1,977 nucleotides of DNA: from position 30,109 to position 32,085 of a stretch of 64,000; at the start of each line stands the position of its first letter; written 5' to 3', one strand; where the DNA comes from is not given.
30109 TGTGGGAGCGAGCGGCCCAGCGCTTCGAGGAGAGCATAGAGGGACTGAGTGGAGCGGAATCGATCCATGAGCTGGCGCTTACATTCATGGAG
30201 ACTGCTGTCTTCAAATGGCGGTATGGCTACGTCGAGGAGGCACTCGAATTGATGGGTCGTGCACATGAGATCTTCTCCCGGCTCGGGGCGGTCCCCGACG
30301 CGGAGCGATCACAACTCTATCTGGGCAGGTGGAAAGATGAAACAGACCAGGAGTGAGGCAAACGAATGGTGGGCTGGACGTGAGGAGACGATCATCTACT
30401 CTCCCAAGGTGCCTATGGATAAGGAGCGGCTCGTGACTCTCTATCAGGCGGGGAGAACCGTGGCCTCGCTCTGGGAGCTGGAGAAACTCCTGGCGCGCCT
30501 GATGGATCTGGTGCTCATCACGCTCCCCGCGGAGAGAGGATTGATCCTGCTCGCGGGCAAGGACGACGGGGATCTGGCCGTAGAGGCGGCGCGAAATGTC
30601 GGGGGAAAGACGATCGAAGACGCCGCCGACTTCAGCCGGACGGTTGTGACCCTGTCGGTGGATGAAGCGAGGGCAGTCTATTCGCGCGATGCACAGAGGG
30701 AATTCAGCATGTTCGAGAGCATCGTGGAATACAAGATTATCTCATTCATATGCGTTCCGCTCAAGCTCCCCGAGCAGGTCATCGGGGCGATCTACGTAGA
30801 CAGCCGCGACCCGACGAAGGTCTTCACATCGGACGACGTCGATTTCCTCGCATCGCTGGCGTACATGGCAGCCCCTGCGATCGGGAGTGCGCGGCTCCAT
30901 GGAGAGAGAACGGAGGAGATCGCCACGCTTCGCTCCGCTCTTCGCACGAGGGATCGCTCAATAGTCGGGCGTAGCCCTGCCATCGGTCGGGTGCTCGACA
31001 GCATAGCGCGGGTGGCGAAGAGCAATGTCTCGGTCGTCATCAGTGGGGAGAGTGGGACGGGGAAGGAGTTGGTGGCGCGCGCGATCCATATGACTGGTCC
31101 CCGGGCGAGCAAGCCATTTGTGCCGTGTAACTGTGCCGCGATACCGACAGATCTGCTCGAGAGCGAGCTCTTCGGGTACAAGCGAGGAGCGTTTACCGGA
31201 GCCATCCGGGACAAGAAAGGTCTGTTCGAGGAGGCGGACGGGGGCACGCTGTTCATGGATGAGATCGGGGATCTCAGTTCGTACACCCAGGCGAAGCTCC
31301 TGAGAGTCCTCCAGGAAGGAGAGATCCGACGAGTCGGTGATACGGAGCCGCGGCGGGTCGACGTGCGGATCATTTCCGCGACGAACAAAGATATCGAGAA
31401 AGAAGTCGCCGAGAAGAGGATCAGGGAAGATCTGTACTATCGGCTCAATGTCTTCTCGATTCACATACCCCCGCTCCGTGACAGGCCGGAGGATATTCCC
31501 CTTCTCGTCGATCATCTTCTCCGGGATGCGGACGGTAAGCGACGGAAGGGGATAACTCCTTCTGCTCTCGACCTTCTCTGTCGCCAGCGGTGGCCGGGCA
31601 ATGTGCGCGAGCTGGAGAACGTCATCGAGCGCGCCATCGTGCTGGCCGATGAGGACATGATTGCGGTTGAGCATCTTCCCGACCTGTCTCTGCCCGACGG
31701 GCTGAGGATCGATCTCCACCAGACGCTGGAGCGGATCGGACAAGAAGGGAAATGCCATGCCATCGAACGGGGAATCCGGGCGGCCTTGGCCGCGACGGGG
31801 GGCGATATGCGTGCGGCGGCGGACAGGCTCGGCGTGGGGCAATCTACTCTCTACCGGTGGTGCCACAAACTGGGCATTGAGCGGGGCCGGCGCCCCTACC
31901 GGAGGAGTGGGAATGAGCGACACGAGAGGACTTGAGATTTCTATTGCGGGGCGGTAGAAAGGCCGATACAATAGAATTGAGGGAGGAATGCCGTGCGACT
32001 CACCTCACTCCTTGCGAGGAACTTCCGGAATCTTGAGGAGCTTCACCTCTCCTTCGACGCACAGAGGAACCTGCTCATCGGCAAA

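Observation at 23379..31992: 8.6-kb signalling island interrupts the conserved dnaA-dnaN-recF-gyrB origin cluster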

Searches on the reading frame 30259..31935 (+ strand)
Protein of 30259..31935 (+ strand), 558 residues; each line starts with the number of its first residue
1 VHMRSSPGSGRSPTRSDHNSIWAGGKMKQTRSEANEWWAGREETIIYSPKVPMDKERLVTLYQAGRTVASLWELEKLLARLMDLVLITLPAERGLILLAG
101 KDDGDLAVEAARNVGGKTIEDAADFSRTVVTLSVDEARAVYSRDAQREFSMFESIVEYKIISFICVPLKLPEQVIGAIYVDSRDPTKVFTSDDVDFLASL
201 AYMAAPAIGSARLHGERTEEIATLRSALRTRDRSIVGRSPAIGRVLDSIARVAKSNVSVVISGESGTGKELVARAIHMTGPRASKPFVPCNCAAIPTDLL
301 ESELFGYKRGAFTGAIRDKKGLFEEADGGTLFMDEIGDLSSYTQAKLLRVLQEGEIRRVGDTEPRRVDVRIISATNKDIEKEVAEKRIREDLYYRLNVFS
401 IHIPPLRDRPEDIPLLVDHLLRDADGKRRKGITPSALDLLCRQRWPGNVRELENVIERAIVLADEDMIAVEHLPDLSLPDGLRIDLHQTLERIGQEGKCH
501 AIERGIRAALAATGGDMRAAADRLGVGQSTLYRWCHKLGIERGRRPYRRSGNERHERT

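Call 3: search_protein_families(library=pfam, proteins=[window:30259-31935:+])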
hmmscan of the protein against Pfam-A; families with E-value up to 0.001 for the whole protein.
window:30259-31935:+ (558 aa): 10 families
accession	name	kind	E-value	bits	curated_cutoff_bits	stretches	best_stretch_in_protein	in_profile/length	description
PF00158.32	Sigma54_activat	-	6.6e-72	241.1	20.2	1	235-402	1-168/168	Sigma-54 interaction domain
PF14532.12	Sigma54_activ_2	-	6.7e-25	88.4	25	1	236-406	1-138/138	Sigma-54 interaction domain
PF25601.1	AAA_lid_14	-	7.2e-24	83.9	27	1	407-475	1-72/87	AAA+ ATPase lid domain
PF01590.32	GAF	-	1.6e-12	48.6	22.4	1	73-208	1-133/133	GAF domain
PF13185.12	GAF_2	-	2.3e-09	38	28.6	1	74-208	4-135/136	GAF domain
PF13492.12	GAF_3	-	3.4e-09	37.6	27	1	73-208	1-127/129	GAF domain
PF02954.25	HTH_8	-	9.1e-06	25.7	22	1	506-533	10-37/42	Bacterial regulatory protein, Fis family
PF07728.20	AAA_5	-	7.3e-05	23.2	22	1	259-379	2-125/139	AAA domain (dynein-related subfamily)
PF13191.12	AAA_16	-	0.00021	22.2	32.6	1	235-295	2-63/167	AAA ATPase domain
PF02042.20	RWP-RK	-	0.00031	21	29.3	1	517-542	15-40/49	RWP-RK domain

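Call 31: find_homologous_proteins(query=window:30337-31935:+, max_evalue=1e-100)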
Query window:30337-31935:+ (532 aa): 181 proteins with E <= 1e-100 among 8000 candidates; the best 120 are listed.
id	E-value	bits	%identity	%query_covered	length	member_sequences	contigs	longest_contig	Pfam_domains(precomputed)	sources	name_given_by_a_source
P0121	0.0e+0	1111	100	95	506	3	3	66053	PF13185.13,PF00158.33,PF25601.2,PF01590.33,PF02954.26,PF13492.13,PF14532.13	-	-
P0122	9.6e-155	535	54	94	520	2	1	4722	PF13185.13,PF00158.33,PF25601.2,PF01590.33,PF02954.26,PF18024.8,PF13492.13,PF14532.13,PF07728.21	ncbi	-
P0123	3.4e-128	447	53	41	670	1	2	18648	PF00158.33,PF07724.21,PF25601.2,PF12775.14,PF00004.36,PF14532.13,PF07728.21,PF01078.28,PF13191.13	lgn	-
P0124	1.1e-123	432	47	93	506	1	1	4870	PF13185.13,PF00158.33,PF25601.2,PF01590.33,PF02954.26,PF13492.13,PF14532.13,PF07728.21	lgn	-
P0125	7.8e-121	423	46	91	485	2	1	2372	PF13185.13,PF00158.33,PF07724.21,PF25601.2,PF01590.33,PF02954.26,PF13492.13,PF14532.13,PF07728.21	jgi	-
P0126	1.5e-119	418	46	90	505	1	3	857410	PF13185.13,PF00158.33,PF25601.2,PF01590.33,PF02954.26,PF13492.13,PF14532.13,PF07728.21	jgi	jgi:Nif-specific regulatory protein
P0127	2.8e-119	418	46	91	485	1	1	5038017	PF13185.13,PF00158.33,PF07724.21,PF25601.2,PF01590.33,PF02954.26,PF13492.13,PF14532.13,PF07728.21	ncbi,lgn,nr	ncbi:MAG: sigma 54-interacting transcriptional regulator [Gemmatimonadota bacterium]|nr:MAG: sigma 5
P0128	1.6e-117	412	46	90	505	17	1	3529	PF13185.13,PF00158.33,PF25601.2,PF01590.33,PF02954.26,PF13492.13,PF14532.13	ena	-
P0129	4.9e-117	410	44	92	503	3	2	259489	PF13185.13,PF00158.33,PF25601.2,PF01590.33,PF02954.26,PF13492.13,PF14532.13,PF07728.21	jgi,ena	-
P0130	1.2e-115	406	51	77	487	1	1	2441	PF13185.13,PF00158.33,PF07724.21,PF25601.2,PF01590.33,PF02954.26,PF13492.13,PF14532.13,PF07728.21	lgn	-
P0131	3.2e-115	404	47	91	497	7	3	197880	PF13185.13,PF00158.33,PF25601.2,PF01590.33,PF02954.26,PF13492.13,PF14532.13,PF07728.21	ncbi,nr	ncbi:GAF domain-containing protein [candidate division KSB1 bacterium]|nr:MAG: GAF domain-containing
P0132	1.3e-114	402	47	90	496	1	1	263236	PF13185.13,PF00158.33,PF07724.21,PF25601.2,PF01590.33,PF02954.26,PF13492.13,PF14532.13,PF07728.21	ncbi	-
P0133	2.1e-114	402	46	91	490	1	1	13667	PF13185.13,PF00158.33,PF07724.21,PF25601.2,PF01590.33,PF02954.26,PF13492.13,PF14532.13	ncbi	-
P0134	2.4e-114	401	46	90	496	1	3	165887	PF13185.13,PF00158.33,PF07724.21,PF25601.2,PF01590.33,PF02954.26,PF13492.13,PF14532.13,PF07728.21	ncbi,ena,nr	ncbi:sigma 54-interacting transcriptional regulator [bacterium]|nr:sigma 54-interacting transcriptio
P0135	3.1e-114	401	46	90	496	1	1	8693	PF13185.13,PF00158.33,PF07724.21,PF25601.2,PF01590.33,PF02954.26,PF13492.13,PF14532.13,PF07728.21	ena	-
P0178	6.5e-109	383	44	90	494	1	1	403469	PF13185.13,PF00158.33,PF25601.2,PF01590.33,PF02954.26,PF13492.13,PF14532.13,PF07728.21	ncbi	-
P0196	6.3e-108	380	46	83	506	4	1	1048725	PF13185.13,PF00158.33,PF25601.2,PF01590.33,PF02954.26,PF13492.13,PF14532.13,PF07728.21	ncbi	-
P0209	8.8e-107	376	43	91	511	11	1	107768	PF13185.13,PF00158.33,PF25601.2,PF01590.33,PF02954.26,PF13492.13,PF14532.13,PF07728.21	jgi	jgi:Nif-specific regulatory protein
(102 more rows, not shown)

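Call 32: find_encoding_contigs(protein=P0122, flank=10000)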
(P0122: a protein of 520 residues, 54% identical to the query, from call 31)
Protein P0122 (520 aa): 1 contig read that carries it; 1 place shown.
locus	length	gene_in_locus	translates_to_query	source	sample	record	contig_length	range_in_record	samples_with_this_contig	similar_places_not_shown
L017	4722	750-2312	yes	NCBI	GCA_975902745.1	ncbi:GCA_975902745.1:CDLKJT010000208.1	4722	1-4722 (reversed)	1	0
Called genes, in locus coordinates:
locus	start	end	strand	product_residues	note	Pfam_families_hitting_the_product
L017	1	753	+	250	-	?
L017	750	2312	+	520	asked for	PF01590:GAF, PF13185:GAF_2, PF13492:GAF_3, PF00158:Sigma54_activat, PF14532:Sigma54_activ_2, PF25601:AAA_lid_14, PF02954:HTH_8, PF18024:HTH_50 (weak), +1 more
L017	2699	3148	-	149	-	-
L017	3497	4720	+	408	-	?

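Call 33: find_encoding_contigs(protein=P0121, flank=10000)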
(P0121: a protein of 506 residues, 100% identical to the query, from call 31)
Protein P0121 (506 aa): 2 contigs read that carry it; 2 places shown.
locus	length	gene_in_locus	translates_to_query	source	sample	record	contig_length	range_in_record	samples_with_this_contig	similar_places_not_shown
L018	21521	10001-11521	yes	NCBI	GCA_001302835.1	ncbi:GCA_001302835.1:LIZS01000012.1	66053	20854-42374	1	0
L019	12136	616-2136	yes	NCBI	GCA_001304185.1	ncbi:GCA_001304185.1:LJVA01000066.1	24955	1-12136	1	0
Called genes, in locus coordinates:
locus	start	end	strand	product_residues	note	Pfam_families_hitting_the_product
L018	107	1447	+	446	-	PF11638:DnaA_N, PF00308:Bac_DnaA, PF22688:Hda_lid (faint), PF08299:Bac_DnaA_C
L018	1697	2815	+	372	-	PF00712:DNA_pol3_beta, PF02767:DNA_pol3_beta_2, PF02768:DNA_pol3_beta_3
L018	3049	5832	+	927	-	PF13088:BNR_2 (faint)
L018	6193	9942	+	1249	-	PF00069:Pkinase, PF07714:PK_Tyr_Ser-Thr, PF01637:ATPase_2, PF13191:AAA_16, PF17874:TPR_MalT, PF13424:TPR_12, PF13424:TPR_12, PF17874:TPR_MalT, +17 more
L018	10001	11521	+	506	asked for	PF01590:GAF, PF13185:GAF_2, PF13492:GAF_3, PF00158:Sigma54_activat, PF14532:Sigma54_activ_2, PF25601:AAA_lid_14, PF02954:HTH_8 (faint)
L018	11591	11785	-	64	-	-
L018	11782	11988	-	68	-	-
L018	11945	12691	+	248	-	-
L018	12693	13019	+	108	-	PF05258:DciA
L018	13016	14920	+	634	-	PF02518:HATPase_c, PF00204:DNA_gyraseB, PF01751:Toprim, PF00986:DNA_gyraseB_C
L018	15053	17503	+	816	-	PF00521:DNA_topoisoIV, PF03989:DNA_gyraseA_C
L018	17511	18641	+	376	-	PF00657:Lipase_GDSL (weak), PF13472:Lipase_GDSL_2, PF16822:ALGX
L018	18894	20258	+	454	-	PF01546:Peptidase_M20, PF07687:M20_dimer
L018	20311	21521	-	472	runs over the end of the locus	PF00890:FAD_binding_2 (weak), PF01134:GIDA (weak), PF07992:Pyr_redox_2, PF12831:FAD_oxidored, PF13450:NAD_binding_8 (weak), PF13738:Pyr_redox_3 (weak), PF00070:Pyr_redox, PF02852:Pyr_redox_dim, +3 more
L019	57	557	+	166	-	PF13424:TPR_12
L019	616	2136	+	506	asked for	PF01590:GAF, PF13185:GAF_2, PF13492:GAF_3, PF00158:Sigma54_activat, PF14532:Sigma54_activ_2, PF25601:AAA_lid_14, PF02954:HTH_8 (faint)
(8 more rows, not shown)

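Call 37: search_protein_families(library=pfam, proteins=[L017:1-753:+, L017:2699-3148:-, L017:3497-4720:+])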
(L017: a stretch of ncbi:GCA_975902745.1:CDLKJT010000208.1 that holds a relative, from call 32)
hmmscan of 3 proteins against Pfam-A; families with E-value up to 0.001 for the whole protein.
L017:1-753:+ (250 aa): 15 families
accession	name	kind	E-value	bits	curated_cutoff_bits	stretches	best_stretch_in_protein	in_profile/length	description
PF13424.12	TPR_12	-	7.9e-17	61.7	30.1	3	5-71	9-77/77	Tetratricopeptide repeat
PF07719.23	TPR_2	-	2.1e-15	55.9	27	0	39-69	1-31/34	Tetratricopeptide repeat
PF13176.12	TPR_7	-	8.8e-14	50.8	27.9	1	42-72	2-32/36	Tetratricopeptide repeat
PF00515.34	TPR_1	-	3.6e-12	46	27.8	0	82-105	4-27/34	Tetratricopeptide repeat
PF13374.12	TPR_10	-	1.3e-10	41.3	27.5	1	39-72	2-35/42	Tetratricopeptide repeat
PF17874.7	TPR_MalT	-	1.7e-10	41.2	45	1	2-152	43-194/336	MalT-like TPR region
PF13431.12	TPR_17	-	2.9e-06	27.5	24.4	0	39-58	13-32/34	Tetratricopeptide repeat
PF13428.12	TPR_14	-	3.4e-05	24.5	23.5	0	43-68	5-30/44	Tetratricopeptide repeat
PF10602.15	RPN7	-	5.2e-05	23.4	29.6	0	83-186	40-140/174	26S proteasome subunit RPN7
PF07721.20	TPR_4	-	6.2e-05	23.7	27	0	125-141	7-23/26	Tetratricopeptide repeat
PF13181.12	TPR_8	-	6.7e-05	23.2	25.7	0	81-105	3-27/34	Tetratricopeptide repeat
PF13432.12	TPR_16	-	8.3e-05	23.4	32.7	0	45-108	3-60/65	Tetratricopeptide repeat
PF14938.12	SNAP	-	0.00011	22.2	25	0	15-139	51-175/282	Soluble NSF attachment protein, SNAP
PF13174.12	TPR_6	-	0.0004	21.3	26.3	0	44-63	5-24/33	Tetratricopeptide repeat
PF23231.1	HAT_Syf1_CNRKL1_C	-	0.00077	18.8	27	0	36-109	6-77/397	Pre-mRNA-splicing factor Syf1/CRNKL1 C-terminal HAT repeat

L017:2699-3148:- (149 aa): 0 families

L017:3497-4720:+ (408 aa): 3 families
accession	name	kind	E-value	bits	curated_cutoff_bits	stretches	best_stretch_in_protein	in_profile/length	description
PF13570.13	Beta-prop_ACSF4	-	6.2e-54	184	133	3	149-264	53-172/329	Beta-alanine-activating enzyme, beta-propeller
PF13360.13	PQQ_2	-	5.4e-30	105.2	27.6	4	59-186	17-146/233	Outer membrane protein assembly factor BamB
PF25292.1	Beta-prop_CGLA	-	0.00012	22.1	26.8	0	202-263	4-69/316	Lambda-carrageenase beta-propeller domain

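Call 50: search_protein_families(library=ncbifam, proteins=[L018:6193-9942:+, window:30337-31935:+], max_evalue=0.01)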
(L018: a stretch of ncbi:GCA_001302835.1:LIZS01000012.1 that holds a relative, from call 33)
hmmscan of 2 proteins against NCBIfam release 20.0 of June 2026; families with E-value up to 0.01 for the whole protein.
L018:6193-9942:+ (1249 aa): 42 families (the best 25 are shown)
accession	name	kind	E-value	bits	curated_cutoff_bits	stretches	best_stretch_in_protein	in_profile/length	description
NF033483.0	PknB_PASTA_kin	equivalog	5.5e-62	210.6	450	1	2-284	2-272/563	Stk1 family PASTA domain-containing Ser/Thr kinase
TIGR03903.1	TOMM_kin_cyc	equivalog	6.3e-44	150.2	705.75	2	63-280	21-247/1267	TOMM system kinase/cyclase fusion protein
NF047741.1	antiphage_MADS6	equivalog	1.3e-35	123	460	2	124-286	305-466/612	methylation-associated defense system protein kinase MAD6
NF052427.1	StpK7MSMEG_1200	equivalog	1.1e-33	116.6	900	1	1-293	1-281/601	serine/threonine protein kinase StpK7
NF009651.0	PRK13184.1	equivalog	3.7e-23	81.5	839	1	8-282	3-292/932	serine/threonine-protein kinase PknD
NF038150.1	lanthi_synth_IV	equivalog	7.7e-21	74.1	650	1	4-283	186-459/851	class IV lanthionine synthetase LanL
NF053520.1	HK_Porph_FimS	equivalog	1e-20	73.6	600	2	754-977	44-265/618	sensor histidine kinase FimS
NF002725.1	PRK02603.1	equivalog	4e-17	62.8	143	1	973-1052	52-125/173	photosystem I assembly protein Ycf3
TIGR02521.1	type_IV_pilW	equivalog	2e-15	57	154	2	824-1016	20-192/234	type IV pilus biogenesis/stability protein PilW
NF040959.1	MamA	equivalog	6.5e-15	55.1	200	2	920-1059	76-199/204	magnetosome protein MamA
TIGR02917.1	PEP_TPR_lipo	equivalog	9.1e-15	53.6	312.2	3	830-1026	358-532/899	XrtA/PEP-CTERM system TPR-repeat protein PrsT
NF038151.1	lanthi_synth_III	equivalog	1.2e-13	50.4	575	1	8-234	221-442/833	class III lanthionine synthetase LanKC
NF053615.1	SerThrKinAfsKStmc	equivalog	1e-12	47.6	1300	1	122-224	116-216/809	protein serine/threonine kinase AfsK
NF053720.1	NsdA_fam_reg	subfamily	3.5e-12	46.6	75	3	1047-1225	215-400/432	NsdA family TPR-like regulatory protein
NF033442.0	BREX_PglW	equivalog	5.7e-12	44.2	990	1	65-282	255-488/1391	BREX system serine/threonine kinase PglW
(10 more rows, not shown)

window:30337-31935:+ (532 aa): 30 families (the best 25 are shown)
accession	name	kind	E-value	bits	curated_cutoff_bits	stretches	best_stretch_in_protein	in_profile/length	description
TIGR01817.1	nifA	equivalog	3.7e-119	398.9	528.85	1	31-447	3-438/534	nif-specific transcriptional activator NifA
NF003451.0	PRK05022.1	equivalog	3.6e-102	342.7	476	1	135-515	113-511/512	nitric oxide reductase transcriptional regulator NorR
TIGR01818.1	ntrC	equivalog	1.7e-100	337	558.6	1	195-507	122-458/463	nitrogen regulation protein NR(I)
NF041552.1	TF_PrdR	equivalog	7.1e-99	331.7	795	1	205-507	265-571/577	sigma-54 dependent transcriptional regulator PrdR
TIGR02915.1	PEP_resp_reg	equivalog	1.4e-95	320.8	502.6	1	195-514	126-444/445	PEP-CTERM-box response regulator transcription factor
NF008469.0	PRK11361.1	equivalog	9.8e-95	317.9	714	1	193-514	127-456/461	acetoacetate metabolism transcriptional regulator AtoC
NF038308.1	RNA_repair_RtcR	equivalog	3.6e-92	309.9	650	1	92-448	78-433/530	RNA repair transcriptional activator RtcR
NF007689.0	PRK10365.1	equivalog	2.2e-90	303.6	760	1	192-506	124-436/441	sigma-54-dependent response regulator transcription factor ZraR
TIGR02329.1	propionate_PrpR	equivalog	2.7e-88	296.9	499.2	1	150-510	165-525/526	propionate catabolism operon regulatory protein PrpR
NF050807.1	TransRegFlbDCaul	equivalog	9e-88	295.1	750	1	193-458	104-369/454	sigma-54-dependent transcriptional regulator FlbD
NF011958.0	PRK15429.1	equivalog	1.4e-87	295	830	1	129-516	292-688/692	formate hydrogenlyase transcriptional activator FlhA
NF011695.0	PRK15115.1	equivalog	2.7e-84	283.5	763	1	207-443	135-374/445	two-component system response regulator GlrR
NF041906.1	V4R_TF_MobR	exception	7.9e-84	282.1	999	1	209-505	234-537/544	phenol degradation transcriptional regulator MobR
NF008176.1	PRK10923.1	equivalog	6.3e-81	272.3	620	1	206-449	137-383/469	nitrogen regulation protein NR(I)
NF011953.0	PRK15424.1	equivalog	4.4e-80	269.8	703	1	192-511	203-533/538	propionate catabolism operon regulatory protein PrpR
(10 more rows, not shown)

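Call 61: find_encoding_contigs(protein=P0127, flank=7000, max_places=2)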
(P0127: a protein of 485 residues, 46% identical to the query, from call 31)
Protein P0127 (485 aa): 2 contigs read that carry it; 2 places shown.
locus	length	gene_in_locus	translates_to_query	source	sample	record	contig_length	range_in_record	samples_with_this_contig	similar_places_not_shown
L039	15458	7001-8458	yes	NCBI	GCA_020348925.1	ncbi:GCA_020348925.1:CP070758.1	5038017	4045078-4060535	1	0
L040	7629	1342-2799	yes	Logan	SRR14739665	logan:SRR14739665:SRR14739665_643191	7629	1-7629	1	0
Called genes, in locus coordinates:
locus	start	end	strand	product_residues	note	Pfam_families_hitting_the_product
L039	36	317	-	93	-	PF00708:Acylphosphatase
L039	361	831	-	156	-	PF18306:LDcluster4, PF03641:Lysine_decarbox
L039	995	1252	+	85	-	-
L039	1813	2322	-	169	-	PF06695:Sm_multidrug_ex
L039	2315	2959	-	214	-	PF01135:PCMT, PF00398:RrnaAD (weak)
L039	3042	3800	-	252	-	PF01975:SurE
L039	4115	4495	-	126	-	PF00376:MerR (weak), PF13411:MerR_1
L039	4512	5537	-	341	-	PF01210:NAD_Gly3P_dh_N, PF07479:NAD_Gly3P_dh_C, PF20618:GPD_NAD_C_bact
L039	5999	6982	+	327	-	PF13620:CarboxypepD_reg, PF13715:CarbopepD_reg_2, PF22904:NOMO1-like_2nd (weak), PF14686:fn3_3 (weak)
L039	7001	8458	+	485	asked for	PF01590:GAF, PF13185:GAF_2, PF13492:GAF_3, PF00158:Sigma54_activat, PF14532:Sigma54_activ_2, PF07724:AAA_2 (weak), PF25601:AAA_lid_14, PF02954:HTH_8, +1 more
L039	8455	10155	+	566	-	PF00069:Pkinase, PF03109:ABC1 (weak), PF07714:PK_Tyr_Ser-Thr, PF08308:PEGA (weak)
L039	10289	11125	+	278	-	PF00515:TPR_1 (weak), PF07719:TPR_2 (weak), PF13181:TPR_8 (faint), PF18935:DUF5683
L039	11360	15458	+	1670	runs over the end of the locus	PF14870:PSII_BNR (weak), PF15902:Sortilin-Vps10 (faint), PF14870:PSII_BNR, PF13620:CarboxypepD_reg (faint), PF13715:CarbopepD_reg_2 (faint), PF00963:Cohesin (weak), PF00404:Dockerin_1 (weak), PF13860:FlgD_ig, +2 more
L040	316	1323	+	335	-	PF13620:CarboxypepD_reg, PF13715:CarbopepD_reg_2, PF22904:NOMO1-like_2nd (weak), PF14686:fn3_3 (weak)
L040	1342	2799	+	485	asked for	PF01590:GAF, PF13185:GAF_2, PF13492:GAF_3, PF00158:Sigma54_activat, PF14532:Sigma54_activ_2, PF07724:AAA_2 (weak), PF25601:AAA_lid_14, PF02954:HTH_8, +1 more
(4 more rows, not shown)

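Call 62: find_encoding_contigs(protein=P0131, flank=7000, max_places=2)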
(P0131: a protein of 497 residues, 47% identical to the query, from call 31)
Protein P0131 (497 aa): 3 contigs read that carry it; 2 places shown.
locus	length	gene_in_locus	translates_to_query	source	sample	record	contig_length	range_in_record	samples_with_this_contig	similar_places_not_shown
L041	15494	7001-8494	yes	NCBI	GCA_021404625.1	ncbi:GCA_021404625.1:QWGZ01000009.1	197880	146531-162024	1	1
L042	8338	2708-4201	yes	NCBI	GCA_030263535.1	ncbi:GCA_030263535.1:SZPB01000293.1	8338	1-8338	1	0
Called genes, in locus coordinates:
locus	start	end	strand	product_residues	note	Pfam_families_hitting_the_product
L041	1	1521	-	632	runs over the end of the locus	PF03092:BT1, PF07690:MFS_1 (weak)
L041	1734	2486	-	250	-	-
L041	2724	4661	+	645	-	PF12439:GDE_N, PF06202:GDE_C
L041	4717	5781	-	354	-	PF08308:PEGA (weak)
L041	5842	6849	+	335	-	PF13620:CarboxypepD_reg (weak), PF13715:CarbopepD_reg_2 (weak)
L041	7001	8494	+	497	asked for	PF01590:GAF, PF13185:GAF_2, PF13492:GAF_3, PF00158:Sigma54_activat, PF14532:Sigma54_activ_2, PF07728:AAA_5 (faint), PF25601:AAA_lid_14, PF02954:HTH_8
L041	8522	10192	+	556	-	PF00069:Pkinase, PF01636:APH (faint), PF07714:PK_Tyr_Ser-Thr, PF03109:ABC1 (weak), PF08308:PEGA (weak)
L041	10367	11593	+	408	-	PF24681:Kelch_KLHDC2_KLHL20_DRC7, PF13964:Beta-prop_Calicin (weak), PF01344:Kelch_1, PF13415:Beta-prop_FBX42, PF25210:Kelch_FKB95, PF24981:Beta-prop_ATRN-LZTR1, PF01344:Kelch_1, PF01344:Kelch_1, +6 more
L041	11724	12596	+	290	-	-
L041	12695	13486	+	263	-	PF13432:TPR_16 (weak)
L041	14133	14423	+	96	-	-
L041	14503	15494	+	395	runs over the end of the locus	PF13506:Glyco_transf_21, PF13641:Glyco_tranf_2_3, PF13704:Glyco_tranf_2_4 (weak), PF00535:Glycos_transf_2, PF13632:Glyco_trans_2_3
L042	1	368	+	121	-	PF06202:GDE_C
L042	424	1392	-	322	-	PF08308:PEGA (weak)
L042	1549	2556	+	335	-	PF13620:CarboxypepD_reg (weak), PF13715:CarbopepD_reg_2 (weak)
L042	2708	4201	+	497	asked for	PF01590:GAF, PF13185:GAF_2, PF13492:GAF_3, PF00158:Sigma54_activat, PF14532:Sigma54_activ_2, PF07728:AAA_5 (faint), PF25601:AAA_lid_14, PF02954:HTH_8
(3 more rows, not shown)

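Call 63: find_encoding_contigs(protein=P0126, flank=7000, max_places=2)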
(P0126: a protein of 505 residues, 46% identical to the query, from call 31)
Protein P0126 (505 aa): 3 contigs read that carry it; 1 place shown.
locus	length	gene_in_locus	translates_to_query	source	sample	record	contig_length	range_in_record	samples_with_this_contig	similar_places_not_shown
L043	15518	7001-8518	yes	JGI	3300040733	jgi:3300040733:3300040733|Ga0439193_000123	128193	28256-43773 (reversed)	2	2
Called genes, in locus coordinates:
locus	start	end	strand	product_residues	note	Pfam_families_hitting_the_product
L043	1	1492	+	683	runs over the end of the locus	PF00672:HAMP (weak), PF00015:MCPsignal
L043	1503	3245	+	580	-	PF00672:HAMP (weak), PF00015:MCPsignal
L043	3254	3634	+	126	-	-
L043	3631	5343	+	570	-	PF00069:Pkinase, PF03109:ABC1 (faint), PF07714:PK_Tyr_Ser-Thr, PF08308:PEGA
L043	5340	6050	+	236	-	-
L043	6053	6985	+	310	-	PF13620:CarboxypepD_reg (weak)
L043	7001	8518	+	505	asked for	PF01590:GAF, PF13185:GAF_2, PF13492:GAF_3, PF00158:Sigma54_activat, PF14532:Sigma54_activ_2, PF07728:AAA_5 (faint), PF25601:AAA_lid_14, PF02954:HTH_8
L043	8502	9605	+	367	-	PF01075:Glyco_transf_9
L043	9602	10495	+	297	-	PF00535:Glycos_transf_2, PF13641:Glyco_tranf_2_3, PF13632:Glyco_trans_2_3 (weak)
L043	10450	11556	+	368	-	PF04055:Radical_SAM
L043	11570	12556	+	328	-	PF08241:Methyltransf_11 (weak), PF13649:Methyltransf_25 (weak)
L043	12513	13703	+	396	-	PF04015:DUF362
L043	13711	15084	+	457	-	PF02310:B12-binding (weak), PF04055:Radical_SAM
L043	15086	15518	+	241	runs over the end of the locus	PF00535:Glycos_transf_2, PF13641:Glyco_tranf_2_3 (weak)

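Call 67: find_encoding_contigs(protein=P0129, flank=6000, max_places=1)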
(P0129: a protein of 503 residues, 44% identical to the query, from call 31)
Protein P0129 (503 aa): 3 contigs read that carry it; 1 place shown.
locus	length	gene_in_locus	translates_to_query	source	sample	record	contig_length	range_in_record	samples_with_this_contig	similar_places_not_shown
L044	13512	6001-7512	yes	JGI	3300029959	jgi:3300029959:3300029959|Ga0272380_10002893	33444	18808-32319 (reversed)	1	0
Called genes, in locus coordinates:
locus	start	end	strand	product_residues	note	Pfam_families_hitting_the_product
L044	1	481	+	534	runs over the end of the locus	?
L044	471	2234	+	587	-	PF00672:HAMP (weak), PF00015:MCPsignal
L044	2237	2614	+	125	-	PF01584:CheW (faint)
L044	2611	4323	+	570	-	PF00069:Pkinase, PF03109:ABC1 (faint), PF07714:PK_Tyr_Ser-Thr, PF08308:PEGA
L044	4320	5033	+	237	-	-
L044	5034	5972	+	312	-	-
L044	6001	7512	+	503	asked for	PF01590:GAF, PF13185:GAF_2, PF13492:GAF_3, PF00158:Sigma54_activat, PF14532:Sigma54_activ_2, PF07728:AAA_5 (faint), PF25601:AAA_lid_14, PF02954:HTH_8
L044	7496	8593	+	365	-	PF01075:Glyco_transf_9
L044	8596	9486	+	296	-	PF00535:Glycos_transf_2, PF13641:Glyco_tranf_2_3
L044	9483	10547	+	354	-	PF04055:Radical_SAM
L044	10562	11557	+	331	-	PF08241:Methyltransf_11 (weak), PF13649:Methyltransf_25 (faint)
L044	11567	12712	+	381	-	PF04015:DUF362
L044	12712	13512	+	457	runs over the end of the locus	PF04055:Radical_SAM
